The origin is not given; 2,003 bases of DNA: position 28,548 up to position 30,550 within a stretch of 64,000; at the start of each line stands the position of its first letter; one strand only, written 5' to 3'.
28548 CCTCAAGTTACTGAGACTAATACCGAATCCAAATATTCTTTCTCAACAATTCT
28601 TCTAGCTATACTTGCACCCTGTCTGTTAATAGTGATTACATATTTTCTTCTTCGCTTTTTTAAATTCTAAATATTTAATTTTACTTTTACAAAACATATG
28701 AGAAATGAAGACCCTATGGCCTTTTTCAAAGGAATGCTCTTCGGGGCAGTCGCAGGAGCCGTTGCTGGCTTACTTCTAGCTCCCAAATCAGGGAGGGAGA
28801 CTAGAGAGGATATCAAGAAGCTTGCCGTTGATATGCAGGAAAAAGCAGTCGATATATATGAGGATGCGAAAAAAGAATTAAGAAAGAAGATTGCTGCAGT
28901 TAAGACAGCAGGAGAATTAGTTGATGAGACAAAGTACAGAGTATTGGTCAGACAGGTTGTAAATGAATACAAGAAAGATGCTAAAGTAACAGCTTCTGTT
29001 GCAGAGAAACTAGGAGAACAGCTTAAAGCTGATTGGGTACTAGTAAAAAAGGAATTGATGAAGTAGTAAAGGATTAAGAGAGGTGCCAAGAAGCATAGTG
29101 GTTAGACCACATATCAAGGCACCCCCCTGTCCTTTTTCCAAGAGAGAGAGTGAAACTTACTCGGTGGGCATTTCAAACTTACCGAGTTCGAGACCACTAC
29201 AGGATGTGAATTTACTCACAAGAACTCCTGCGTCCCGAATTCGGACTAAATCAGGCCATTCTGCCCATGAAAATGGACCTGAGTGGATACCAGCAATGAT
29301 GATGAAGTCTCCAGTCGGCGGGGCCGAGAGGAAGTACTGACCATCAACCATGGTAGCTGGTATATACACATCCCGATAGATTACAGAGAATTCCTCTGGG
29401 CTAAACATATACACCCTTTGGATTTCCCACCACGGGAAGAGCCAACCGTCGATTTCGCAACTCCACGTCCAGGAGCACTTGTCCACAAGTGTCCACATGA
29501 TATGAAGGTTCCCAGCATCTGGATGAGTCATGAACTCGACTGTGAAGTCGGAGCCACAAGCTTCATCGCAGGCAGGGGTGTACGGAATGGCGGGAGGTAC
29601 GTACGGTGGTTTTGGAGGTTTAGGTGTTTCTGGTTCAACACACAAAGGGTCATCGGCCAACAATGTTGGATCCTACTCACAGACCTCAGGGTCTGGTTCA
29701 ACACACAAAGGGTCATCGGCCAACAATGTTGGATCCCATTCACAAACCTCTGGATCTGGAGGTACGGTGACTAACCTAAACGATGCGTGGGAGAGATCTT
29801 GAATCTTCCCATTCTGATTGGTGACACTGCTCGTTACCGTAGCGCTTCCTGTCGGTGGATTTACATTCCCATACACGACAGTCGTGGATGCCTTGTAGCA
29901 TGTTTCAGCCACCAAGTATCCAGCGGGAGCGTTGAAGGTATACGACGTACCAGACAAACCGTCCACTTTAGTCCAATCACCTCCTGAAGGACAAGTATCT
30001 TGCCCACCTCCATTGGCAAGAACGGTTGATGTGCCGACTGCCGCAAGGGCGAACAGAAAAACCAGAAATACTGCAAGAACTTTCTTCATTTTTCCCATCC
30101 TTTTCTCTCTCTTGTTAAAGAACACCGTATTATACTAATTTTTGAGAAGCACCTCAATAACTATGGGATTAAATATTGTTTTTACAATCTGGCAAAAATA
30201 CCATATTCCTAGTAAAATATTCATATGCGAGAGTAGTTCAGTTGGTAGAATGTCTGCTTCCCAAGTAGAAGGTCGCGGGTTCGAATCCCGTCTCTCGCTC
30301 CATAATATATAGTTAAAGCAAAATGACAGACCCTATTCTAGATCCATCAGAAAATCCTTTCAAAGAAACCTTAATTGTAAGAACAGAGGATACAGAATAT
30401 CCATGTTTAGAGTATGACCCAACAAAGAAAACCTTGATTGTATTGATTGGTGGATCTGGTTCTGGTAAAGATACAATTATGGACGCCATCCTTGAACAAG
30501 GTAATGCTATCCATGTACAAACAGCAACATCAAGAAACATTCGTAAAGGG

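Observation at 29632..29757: Perfect-frame 63-bp tandem repeat whose copies differ only synonymously except for one TGG to TAG change that splits the gene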

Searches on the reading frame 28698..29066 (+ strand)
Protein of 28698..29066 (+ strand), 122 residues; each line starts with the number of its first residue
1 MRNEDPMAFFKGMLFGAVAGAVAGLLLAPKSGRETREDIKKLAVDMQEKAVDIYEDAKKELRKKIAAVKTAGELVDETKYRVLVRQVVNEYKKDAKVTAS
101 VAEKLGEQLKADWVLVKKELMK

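Call 60: find_encoding_contigs(protein=window:28698-29066:+, flank=3000, max_places=10)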
Protein window:28698-29066:+ (122 aa): 13 contigs read that carry it; 6 places shown.
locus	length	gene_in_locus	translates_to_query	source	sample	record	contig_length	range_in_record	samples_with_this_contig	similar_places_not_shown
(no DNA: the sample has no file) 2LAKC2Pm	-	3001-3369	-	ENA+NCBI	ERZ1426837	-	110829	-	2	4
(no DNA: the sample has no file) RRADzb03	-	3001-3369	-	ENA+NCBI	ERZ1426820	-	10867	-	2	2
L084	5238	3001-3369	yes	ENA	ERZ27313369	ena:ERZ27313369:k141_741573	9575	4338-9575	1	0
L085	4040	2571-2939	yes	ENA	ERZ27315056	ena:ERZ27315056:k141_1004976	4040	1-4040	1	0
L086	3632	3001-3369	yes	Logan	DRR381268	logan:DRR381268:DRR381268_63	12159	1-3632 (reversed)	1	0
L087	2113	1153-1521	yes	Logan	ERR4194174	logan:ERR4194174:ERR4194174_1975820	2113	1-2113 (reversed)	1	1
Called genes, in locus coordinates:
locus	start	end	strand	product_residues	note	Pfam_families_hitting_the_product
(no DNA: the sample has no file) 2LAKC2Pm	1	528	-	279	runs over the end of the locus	PF10646:Germane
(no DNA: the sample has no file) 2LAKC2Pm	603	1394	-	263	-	-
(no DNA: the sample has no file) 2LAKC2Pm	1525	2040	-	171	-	PF00293:NUDIX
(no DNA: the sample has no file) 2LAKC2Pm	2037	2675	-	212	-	PF01351:RNase_HII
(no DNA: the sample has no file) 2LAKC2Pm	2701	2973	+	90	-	-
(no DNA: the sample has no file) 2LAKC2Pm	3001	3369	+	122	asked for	PF12732:YtxH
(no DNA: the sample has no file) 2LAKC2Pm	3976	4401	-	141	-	-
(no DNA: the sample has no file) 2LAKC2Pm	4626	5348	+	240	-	PF00625:Guanylate_kin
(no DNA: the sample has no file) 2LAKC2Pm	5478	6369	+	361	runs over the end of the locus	-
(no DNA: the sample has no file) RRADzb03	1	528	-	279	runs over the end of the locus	PF10646:Germane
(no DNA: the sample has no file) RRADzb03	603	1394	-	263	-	-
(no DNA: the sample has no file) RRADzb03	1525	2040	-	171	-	PF00293:NUDIX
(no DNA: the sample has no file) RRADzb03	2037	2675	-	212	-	PF01351:RNase_HII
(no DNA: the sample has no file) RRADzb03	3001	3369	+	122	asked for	PF12732:YtxH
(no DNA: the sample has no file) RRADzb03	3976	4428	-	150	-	-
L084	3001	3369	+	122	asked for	PF12732:YtxH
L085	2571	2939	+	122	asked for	PF12732:YtxH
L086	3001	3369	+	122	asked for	PF12732:YtxH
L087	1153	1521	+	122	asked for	PF12732:YtxH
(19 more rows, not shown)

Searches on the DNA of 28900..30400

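Call 71: search_rna_families(source=window, start=28900, end=30400, threshold=evalue, max_evalue=1)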
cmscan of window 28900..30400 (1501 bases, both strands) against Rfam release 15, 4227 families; matches with E-value up to 1: 1.
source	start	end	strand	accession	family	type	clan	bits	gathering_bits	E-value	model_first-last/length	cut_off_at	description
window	30227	30299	+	RF00005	tRNA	Gene; tRNA;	CL00001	69.7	29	8.6e-15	1-71/71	no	tRNA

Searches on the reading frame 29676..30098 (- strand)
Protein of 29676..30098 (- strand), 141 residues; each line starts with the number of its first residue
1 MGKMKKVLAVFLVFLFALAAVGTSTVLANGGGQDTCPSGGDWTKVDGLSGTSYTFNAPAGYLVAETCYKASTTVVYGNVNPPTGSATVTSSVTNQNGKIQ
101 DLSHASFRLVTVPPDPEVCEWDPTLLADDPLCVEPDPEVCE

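Call 14: list_cluster_members(proteins=[P0001, window:29676-30089:-, window:29676-30098:-, window:29676-30125:-, window:29160-29663:-, window:29160-29531:-, window:29160-29666:-, window:29160-29498:-])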
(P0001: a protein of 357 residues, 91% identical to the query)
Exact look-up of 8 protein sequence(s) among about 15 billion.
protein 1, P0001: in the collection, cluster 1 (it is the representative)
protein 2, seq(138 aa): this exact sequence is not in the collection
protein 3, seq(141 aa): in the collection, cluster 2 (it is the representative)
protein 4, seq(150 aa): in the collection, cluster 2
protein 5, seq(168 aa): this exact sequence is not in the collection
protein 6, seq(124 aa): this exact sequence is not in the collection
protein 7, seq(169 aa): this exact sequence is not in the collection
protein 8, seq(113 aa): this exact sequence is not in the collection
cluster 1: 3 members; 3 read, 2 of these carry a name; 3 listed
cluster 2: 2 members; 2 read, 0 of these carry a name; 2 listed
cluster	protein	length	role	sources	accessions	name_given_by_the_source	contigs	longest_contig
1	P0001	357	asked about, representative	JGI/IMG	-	hypothetical protein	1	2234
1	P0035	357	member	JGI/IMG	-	hypothetical protein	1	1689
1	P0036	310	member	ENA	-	-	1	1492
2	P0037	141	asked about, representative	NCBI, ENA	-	-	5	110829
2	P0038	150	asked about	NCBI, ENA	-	-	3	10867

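Call 16: find_encoding_contigs(protein=P0037, flank=3000, max_places=10)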
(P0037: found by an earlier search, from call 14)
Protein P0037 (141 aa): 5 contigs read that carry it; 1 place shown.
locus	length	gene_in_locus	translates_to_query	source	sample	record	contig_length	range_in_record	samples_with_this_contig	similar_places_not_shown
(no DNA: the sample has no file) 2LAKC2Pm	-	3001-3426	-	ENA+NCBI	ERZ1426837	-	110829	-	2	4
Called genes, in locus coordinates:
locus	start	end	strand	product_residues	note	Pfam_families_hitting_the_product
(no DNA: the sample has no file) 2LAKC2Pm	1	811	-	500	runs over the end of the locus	PF02934:GatB_N, PF02637:GatB_Yqey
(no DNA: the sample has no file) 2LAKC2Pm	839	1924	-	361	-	-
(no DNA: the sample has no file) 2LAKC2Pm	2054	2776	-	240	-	PF00625:Guanylate_kin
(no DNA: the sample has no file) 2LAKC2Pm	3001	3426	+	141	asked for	-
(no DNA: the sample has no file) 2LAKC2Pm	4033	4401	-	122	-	PF12732:YtxH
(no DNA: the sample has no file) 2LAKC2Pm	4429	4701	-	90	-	-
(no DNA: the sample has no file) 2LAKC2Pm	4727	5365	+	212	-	PF01351:RNase_HII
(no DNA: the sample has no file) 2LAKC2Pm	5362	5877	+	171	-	PF00293:NUDIX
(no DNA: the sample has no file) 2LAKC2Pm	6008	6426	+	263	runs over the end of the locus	-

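Call 17: find_encoding_contigs(protein=P0038, flank=3000, max_places=10)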
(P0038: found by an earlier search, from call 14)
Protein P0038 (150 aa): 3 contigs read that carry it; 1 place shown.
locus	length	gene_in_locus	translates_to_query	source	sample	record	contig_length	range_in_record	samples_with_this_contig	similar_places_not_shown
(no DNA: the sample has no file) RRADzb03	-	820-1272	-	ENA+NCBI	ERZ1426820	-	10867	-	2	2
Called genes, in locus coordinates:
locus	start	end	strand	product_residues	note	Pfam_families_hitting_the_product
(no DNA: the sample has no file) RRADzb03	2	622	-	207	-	?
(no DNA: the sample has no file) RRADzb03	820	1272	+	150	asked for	-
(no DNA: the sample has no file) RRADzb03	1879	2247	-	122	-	PF12732:YtxH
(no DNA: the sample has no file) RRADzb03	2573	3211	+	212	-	PF01351:RNase_HII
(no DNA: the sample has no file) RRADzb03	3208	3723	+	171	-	PF00293:NUDIX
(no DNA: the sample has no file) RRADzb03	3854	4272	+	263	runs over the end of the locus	-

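Call 18: find_encoding_contigs(protein=P0036, flank=3000)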
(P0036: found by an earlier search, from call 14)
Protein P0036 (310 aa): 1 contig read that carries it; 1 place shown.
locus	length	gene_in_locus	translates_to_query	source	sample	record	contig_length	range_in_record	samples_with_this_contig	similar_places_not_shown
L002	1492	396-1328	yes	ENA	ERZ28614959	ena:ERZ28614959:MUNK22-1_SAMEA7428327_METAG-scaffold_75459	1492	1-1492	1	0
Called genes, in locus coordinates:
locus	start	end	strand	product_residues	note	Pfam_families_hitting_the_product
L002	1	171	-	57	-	?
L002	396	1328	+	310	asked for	-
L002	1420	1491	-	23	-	?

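Call 19: find_encoding_contigs(protein=P0035, flank=3000)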
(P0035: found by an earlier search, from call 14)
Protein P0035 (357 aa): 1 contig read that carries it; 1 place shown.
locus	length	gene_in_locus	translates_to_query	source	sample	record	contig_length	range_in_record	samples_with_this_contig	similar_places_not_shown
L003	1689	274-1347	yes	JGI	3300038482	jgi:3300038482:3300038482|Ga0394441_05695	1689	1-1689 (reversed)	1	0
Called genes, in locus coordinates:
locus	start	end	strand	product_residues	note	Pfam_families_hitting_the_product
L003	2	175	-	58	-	?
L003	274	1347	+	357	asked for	-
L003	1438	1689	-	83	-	?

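Call 40: predict_structure(alignment_id=A4)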
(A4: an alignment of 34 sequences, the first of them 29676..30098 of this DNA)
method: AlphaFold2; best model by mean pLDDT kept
length: 141 residues; sequences in the alignment: 34
mean_pLDDT: 81.5   pTM: 0.63
mean pLDDT of the five models: 81.5, 81.2, 80.0, 79.0, 78.5
residues with pLDDT >= 90: 78; 70-90: 9; 50-70: 45; < 50: 9
segments of 3 or more residues with pLDDT < 50: 26-31
pLDDT, mean of each block of 10 residues (from residue 1): 55 61 53 83 97 98 98 97 98 97 98 78 68 63 45
secondary structure, 60 per line:
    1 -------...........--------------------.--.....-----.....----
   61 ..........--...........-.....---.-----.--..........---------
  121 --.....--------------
elements in order: H8-18 E42-46 E52-56 E61-70 E73-83 E85-89 E102-111 H123-127

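Call 44: fold_search(model_id=the predicted structure, library=pdb)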
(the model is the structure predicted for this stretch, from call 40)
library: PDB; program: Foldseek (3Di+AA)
matches with E <= 10: 645; with E <= 0.001: 0
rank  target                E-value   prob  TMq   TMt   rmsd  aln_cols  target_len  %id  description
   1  7pln_B                1.1e-01  0.96  0.34  0.22   4.0        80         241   12  Structure of the APCbeta domain of Plasmodium vivax perforin-like protein 1 (released 2022-06-29)
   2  7pln_A                2.1e-01  0.87  0.33  0.21   4.4        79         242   13  Structure of the APCbeta domain of Plasmodium vivax perforin-like protein 1 (released 2022-06-29)
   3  6nwo_B                2.1e-01  0.10  0.15  0.14  11.5        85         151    8  Structures of the transcriptional regulator BgaR, a lactose sensor. (released 2019-07-17)
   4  7vrr_D                2.3e-01  0.12  0.17  0.22  13.3        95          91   12  Crystal structure of Arabidopsis thaliana HDT1 (released 2022-09-21)
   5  6nwo_C                2.3e-01  0.11  0.15  0.13  11.5        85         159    8  Structures of the transcriptional regulator BgaR, a lactose sensor. (released 2019-07-17)
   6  4il7                  2.5e-01  0.15  0.17  0.26  12.7        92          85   18  Crystal structure of A223 C-terminal domain, a structural protein from sulfolobus turreted icosahedral virus (STIV) (released 2013-04-03)
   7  7vrr_B                2.5e-01  0.12  0.16  0.21  13.1        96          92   12  Crystal structure of Arabidopsis thaliana HDT1 (released 2022-09-21)
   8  3i84_A                2.6e-01  0.38  0.24  0.37   7.1        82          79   11  The Crystal Structure of Human EMMPRIN N-terminal Domain 1 in P6(1)22 space group (released 2009-10-06)
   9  6nwo_A                2.6e-01  0.12  0.15  0.14  11.1        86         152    8  Structures of the transcriptional regulator BgaR, a lactose sensor. (released 2019-07-17)
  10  4w6y_A                2.8e-01  0.75  0.30  0.30   5.6        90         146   12  Co-complex structure of the lectin domain of F18 fimbrial adhesin FedF with inhibitory nanobody NbFedF9 (released 2014-12-17)
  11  4b4r_B                2.8e-01  0.72  0.30  0.30   5.7        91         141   11  Crystal Structure of the lectin domain of F18 fimbrial adhesin FedF in complex with blood group B type 1 hexasaccharid (released 2012-08-15)
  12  9wf3_A                2.8e-01  0.21  0.22  0.06  23.2       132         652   11  Cryo-EM structure of GGCX-FIX complex (released 2026-04-01)
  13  7vrr_E                2.9e-01  0.11  0.16  0.21  12.7        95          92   14  Crystal structure of Arabidopsis thaliana HDT1 (released 2022-09-21)
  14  7vrr_A                3.1e-01  0.11  0.16  0.20  12.5        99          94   14  Crystal structure of Arabidopsis thaliana HDT1 (released 2022-09-21)
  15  8u7s_A                3.1e-01  0.09  0.15  0.03  10.3        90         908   12  SLC9C1 at pH 6 in presence of Na+ (released 2025-03-26)
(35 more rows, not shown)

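Call 57: search_protein_families(library=ncbifam, proteins=[window:29676-30098:-], max_evalue=1)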
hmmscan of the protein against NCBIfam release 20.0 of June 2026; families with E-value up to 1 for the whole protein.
window:29676-30098:- (141 aa): 0 families

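Call 58: search_protein_families(library=phrogs, proteins=[window:29676-30098:-], max_evalue=0.1)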
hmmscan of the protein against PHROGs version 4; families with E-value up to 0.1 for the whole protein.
window:29676-30098:- (141 aa): 0 families

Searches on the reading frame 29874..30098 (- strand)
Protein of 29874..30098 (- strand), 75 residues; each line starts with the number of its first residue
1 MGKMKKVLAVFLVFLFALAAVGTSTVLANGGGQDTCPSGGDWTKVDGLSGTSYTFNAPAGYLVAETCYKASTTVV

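Call 76: list_cluster_members(proteins=[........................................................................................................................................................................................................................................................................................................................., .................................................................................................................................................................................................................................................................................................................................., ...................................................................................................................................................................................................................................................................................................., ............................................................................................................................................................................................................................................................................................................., window:29874-30098:-, window:29874-30125:-])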
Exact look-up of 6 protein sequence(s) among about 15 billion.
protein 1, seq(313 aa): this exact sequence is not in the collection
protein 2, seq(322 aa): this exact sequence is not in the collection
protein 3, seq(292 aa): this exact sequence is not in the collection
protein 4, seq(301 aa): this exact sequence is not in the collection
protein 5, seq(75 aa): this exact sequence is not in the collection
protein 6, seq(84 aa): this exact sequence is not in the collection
